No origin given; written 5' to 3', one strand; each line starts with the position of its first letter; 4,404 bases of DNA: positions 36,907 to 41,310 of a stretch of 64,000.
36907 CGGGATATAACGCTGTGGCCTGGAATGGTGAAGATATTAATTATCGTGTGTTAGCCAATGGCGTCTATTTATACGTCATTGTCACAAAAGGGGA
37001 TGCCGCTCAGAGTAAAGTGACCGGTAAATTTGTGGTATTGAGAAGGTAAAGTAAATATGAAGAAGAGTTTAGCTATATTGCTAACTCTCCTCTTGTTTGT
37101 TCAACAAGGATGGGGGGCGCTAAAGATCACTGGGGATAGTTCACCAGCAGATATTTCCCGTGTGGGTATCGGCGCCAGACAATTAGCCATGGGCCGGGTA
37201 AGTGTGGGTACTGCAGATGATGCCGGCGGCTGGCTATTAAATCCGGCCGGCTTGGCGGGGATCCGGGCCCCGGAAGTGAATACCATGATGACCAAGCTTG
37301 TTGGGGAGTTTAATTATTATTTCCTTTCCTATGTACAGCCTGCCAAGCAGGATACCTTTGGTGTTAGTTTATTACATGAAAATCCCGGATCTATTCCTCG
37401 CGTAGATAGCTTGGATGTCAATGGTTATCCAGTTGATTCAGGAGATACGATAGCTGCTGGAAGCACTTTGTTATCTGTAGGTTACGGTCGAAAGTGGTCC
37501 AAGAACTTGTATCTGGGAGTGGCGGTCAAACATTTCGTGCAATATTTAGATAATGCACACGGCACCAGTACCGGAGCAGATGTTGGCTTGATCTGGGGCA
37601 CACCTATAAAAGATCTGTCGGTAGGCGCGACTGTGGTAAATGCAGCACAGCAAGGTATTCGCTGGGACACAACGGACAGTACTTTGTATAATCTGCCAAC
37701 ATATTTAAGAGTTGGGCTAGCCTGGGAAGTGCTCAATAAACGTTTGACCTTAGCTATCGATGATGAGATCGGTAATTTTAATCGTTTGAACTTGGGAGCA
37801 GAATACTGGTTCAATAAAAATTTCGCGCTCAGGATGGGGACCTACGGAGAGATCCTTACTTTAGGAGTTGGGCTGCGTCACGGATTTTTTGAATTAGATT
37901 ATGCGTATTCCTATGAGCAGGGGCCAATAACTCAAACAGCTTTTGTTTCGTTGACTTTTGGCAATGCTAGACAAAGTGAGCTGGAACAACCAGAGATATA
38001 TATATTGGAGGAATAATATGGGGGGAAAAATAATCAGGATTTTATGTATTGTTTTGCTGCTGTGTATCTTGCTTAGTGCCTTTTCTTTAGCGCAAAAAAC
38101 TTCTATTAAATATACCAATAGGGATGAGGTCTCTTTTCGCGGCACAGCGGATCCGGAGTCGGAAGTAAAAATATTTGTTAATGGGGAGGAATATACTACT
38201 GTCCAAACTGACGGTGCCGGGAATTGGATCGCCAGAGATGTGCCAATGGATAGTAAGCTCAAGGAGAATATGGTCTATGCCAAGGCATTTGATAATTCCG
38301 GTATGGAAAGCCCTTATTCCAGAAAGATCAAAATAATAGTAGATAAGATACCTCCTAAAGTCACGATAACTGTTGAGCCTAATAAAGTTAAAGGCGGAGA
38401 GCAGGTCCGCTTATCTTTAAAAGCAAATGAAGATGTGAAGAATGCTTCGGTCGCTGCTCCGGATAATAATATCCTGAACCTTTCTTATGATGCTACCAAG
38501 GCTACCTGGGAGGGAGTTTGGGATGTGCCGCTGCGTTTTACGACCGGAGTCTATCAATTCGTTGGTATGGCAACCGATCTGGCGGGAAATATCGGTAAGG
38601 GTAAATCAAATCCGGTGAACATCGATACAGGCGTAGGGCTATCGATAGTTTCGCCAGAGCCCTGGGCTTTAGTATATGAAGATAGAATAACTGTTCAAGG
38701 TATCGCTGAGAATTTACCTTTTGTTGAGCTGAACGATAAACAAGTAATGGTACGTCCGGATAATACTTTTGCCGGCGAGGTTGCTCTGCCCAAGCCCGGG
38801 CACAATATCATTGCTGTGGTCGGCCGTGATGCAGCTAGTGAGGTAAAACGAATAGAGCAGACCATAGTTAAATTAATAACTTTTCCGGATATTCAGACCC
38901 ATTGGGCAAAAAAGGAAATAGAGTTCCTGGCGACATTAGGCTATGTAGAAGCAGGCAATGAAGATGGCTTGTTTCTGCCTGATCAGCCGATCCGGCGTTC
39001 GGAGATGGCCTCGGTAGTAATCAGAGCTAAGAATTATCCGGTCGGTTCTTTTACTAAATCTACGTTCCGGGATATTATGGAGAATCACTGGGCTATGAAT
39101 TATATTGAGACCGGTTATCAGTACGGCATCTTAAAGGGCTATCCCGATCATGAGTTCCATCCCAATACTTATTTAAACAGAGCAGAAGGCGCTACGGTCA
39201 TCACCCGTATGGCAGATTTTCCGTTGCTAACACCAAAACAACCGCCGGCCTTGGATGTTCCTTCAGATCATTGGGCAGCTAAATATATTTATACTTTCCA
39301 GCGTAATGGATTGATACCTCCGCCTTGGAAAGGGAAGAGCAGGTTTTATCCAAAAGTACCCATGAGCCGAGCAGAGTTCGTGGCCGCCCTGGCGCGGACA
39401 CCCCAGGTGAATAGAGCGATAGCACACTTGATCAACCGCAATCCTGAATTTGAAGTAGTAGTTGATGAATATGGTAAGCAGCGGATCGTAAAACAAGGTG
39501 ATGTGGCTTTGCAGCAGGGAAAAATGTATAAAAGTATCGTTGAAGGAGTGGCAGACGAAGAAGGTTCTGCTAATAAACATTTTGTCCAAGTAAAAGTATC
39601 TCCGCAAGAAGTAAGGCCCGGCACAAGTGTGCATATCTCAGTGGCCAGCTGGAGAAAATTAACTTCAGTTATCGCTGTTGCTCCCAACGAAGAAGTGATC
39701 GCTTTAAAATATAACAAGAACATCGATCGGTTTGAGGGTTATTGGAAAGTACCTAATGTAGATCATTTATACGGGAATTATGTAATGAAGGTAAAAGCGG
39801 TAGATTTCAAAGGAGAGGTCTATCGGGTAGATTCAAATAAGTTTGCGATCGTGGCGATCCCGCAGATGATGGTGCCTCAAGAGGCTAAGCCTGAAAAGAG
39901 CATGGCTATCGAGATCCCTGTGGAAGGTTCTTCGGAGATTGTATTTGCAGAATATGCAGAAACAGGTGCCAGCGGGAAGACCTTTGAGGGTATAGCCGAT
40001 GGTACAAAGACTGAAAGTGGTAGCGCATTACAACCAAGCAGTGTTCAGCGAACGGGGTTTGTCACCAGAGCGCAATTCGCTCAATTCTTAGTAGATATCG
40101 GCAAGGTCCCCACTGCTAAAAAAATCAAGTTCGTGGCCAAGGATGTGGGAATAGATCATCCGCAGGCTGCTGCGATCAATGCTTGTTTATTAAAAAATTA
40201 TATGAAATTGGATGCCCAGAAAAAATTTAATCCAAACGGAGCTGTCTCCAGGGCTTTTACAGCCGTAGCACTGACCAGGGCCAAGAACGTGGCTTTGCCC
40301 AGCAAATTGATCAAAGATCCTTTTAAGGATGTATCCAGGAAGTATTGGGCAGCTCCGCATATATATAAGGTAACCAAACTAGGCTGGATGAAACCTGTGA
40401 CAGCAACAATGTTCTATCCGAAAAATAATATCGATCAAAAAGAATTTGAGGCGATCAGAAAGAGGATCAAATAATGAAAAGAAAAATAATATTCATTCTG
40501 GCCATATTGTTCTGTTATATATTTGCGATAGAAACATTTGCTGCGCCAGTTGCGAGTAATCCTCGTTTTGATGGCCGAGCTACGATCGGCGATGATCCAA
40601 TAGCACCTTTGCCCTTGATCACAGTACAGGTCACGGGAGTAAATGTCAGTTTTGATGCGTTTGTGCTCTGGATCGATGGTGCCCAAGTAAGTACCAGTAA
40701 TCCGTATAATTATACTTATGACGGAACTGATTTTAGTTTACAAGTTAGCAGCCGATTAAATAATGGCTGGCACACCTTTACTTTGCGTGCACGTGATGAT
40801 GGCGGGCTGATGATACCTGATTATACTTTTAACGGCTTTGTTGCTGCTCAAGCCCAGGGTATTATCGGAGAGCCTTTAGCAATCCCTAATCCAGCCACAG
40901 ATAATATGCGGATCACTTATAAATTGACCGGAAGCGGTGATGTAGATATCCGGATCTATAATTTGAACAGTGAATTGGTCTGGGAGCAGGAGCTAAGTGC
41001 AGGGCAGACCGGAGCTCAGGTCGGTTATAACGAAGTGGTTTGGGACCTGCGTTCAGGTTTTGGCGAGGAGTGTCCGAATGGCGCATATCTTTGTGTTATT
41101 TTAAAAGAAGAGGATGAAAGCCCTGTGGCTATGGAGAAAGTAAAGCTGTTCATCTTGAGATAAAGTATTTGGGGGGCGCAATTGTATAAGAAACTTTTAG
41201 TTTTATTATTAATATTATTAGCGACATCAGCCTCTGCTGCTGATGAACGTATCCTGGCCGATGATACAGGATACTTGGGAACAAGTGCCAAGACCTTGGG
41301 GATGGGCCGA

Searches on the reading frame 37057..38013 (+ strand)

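Call 5: search_protein_families(library=pfam, proteins=[window:37057-38013:+], max_evalue=0.1)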
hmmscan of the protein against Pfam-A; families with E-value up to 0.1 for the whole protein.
window:37057-38013:+ (319 aa): 1 family
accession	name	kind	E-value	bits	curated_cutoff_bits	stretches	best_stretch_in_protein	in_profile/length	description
PF03687.19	UPF0164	-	2.6e-05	23.6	21.4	1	39-105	49-115/325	Uncharacterised protein family (UPF0164)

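Call 6: search_protein_families(library=ncbifam, proteins=[window:37057-38013:+], max_evalue=0.1)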
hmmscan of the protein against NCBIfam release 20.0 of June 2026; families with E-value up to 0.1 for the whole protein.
window:37057-38013:+ (319 aa): 6 families
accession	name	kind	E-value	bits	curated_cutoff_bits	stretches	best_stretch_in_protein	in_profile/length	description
NF033709.1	PorV_fam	subfamily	5.7e-32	111.6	90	1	35-301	8-324/326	PorV/PorQ family protein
NF033711.1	T9SS_PorQ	equivalog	3e-16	59.4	220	1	35-223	30-211/335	type IX secretion system protein PorQ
NF033710.1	T9SS_OM_PorV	equivalog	2.2e-12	46.9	250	2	243-301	296-365/367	type IX secretion system outer membrane channel protein PorV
NF052325.1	PorVQ2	equivalog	2.8e-08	33.1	325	1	35-119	31-118/354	putative type IX sorting system protein PorV2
NF053685.1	BamG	equivalog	0.061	12.4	250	0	41-74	24-57/397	BamG family beta-barrel-assembly machinery protein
NF049866.1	outer_TDE1717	subfamily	0.093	12.7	135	0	164-255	39-112/210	TDE1717 family outer membrane beta-barrel protein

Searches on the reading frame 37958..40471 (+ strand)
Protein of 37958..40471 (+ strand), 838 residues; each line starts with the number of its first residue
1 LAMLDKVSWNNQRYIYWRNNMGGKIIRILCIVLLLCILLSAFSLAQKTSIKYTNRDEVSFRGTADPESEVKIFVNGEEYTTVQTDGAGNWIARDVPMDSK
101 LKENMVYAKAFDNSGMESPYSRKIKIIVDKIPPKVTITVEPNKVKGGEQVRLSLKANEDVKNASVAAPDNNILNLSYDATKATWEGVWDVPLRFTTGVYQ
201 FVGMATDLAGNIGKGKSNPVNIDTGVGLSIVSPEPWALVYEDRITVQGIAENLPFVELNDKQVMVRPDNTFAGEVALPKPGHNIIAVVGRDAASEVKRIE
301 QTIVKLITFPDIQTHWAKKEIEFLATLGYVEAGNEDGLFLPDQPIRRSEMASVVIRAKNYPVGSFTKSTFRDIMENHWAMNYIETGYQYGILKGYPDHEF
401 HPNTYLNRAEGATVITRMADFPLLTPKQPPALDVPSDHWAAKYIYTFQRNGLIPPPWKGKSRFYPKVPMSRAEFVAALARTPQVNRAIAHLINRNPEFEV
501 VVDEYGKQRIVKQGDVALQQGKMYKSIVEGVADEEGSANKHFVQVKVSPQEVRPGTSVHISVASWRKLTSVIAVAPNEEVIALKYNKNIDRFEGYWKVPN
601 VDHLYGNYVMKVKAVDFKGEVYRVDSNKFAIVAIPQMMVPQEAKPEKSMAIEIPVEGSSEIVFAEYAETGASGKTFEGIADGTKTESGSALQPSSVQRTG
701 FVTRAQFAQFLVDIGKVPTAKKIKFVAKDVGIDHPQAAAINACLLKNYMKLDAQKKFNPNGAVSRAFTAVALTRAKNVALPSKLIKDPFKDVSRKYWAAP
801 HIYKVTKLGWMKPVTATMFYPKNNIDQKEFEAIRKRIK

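Call 5: search_protein_families(library=pfam, proteins=[window:37958-40471:+], max_evalue=0.1)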
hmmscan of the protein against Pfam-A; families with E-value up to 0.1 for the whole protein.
window:37958-40471:+ (838 aa): 5 families
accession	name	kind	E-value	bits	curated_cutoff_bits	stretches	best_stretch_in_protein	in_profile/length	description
PF00395.25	SLH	-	1.1e-38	131.4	20.8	5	308-351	1-44/44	S-layer homology domain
PF09136.16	Glucodextran_B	-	9.1e-10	38.8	27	1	228-304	3-80/83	Glucodextranase, domain B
PF19077.6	Big_13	-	5.7e-07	30.4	27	1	51-129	22-101/102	Bacterial Ig-like domain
PF19078.6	Big_12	-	0.0029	18.3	27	1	129-222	1-100/102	Bacterial Ig-like domain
PF07703.20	A2M_BRD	-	0.015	16.1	22.7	0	125-175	88-140/140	Alpha-2-macroglobulin bait region domain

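Call 6: search_protein_families(library=ncbifam, proteins=[window:37958-40471:+], max_evalue=0.1)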
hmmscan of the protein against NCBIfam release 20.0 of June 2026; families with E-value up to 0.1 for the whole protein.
window:37958-40471:+ (838 aa): 5 families
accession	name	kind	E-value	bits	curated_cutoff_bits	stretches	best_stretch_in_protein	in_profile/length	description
NF033190.2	inl_like_NEAT_1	exception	4.4e-13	48.4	1275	1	300-451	573-723/754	NEAT domain-containing leucine-rich repeat protein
NF032891.0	tail_200_repeat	domain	6.3e-06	25.8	350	1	133-217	2-87/195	tandem large repeat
NF058592.1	GxPGS_dom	subfamily_domain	0.01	15.8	45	1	66-89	23-46/65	PGS family Ig-like domain-containing protein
NF047791.1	RNaseRnm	equivalog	0.016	14.4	375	0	696-728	126-160/275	RNase RNM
NF033510.3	Ca_tandemer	repeat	0.021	15.2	50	0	52-93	27-68/96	Ca2+-stabilized repeat-containing adhesin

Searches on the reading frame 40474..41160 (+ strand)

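Call 5: search_protein_families(library=pfam, proteins=[window:40474-41160:+], max_evalue=0.1)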
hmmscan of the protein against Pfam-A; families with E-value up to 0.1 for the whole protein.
window:40474-41160:+ (229 aa): 2 families
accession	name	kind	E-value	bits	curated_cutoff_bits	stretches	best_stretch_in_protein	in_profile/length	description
PF18962.6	Por_Secre_tail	-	8.3e-05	23.2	27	1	138-179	3-44/75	Secretion system C-terminal sorting domain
PF13860.13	FlgD_ig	-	0.0017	18.7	27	1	143-206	10-70/79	FlgD Ig-like domain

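Call 6: search_protein_families(library=ncbifam, proteins=[window:40474-41160:+], max_evalue=0.1)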
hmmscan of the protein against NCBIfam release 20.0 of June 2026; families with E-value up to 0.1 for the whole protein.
window:40474-41160:+ (229 aa): 5 families
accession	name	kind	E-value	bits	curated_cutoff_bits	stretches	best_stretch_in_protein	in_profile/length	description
NF033707.1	T9SS_sortase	equivalog_domain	5.6e-08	30.9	420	1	93-226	959-1093/1095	type IX secretion system sortase PorU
NF052323.1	T9SSA_dep_M6i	equivalog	0.00037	18.6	600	1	138-209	962-1024/1043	T9SS-dependent M6-like inactivated metalloprotease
TIGR04183.1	Por_Secre_tail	domain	0.0023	17.9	23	1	138-179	3-43/72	T9SS type A sorting domain-containing protein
NF009452.0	PRK12812.1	equivalog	0.011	15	258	1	154-207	151-202/289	flagellar basal body rod modification protein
NF038113.1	T9SSA_dep_M36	equivalog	0.035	12.2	885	1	136-179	795-838/869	T9SS-dependent M36 family metallopeptidase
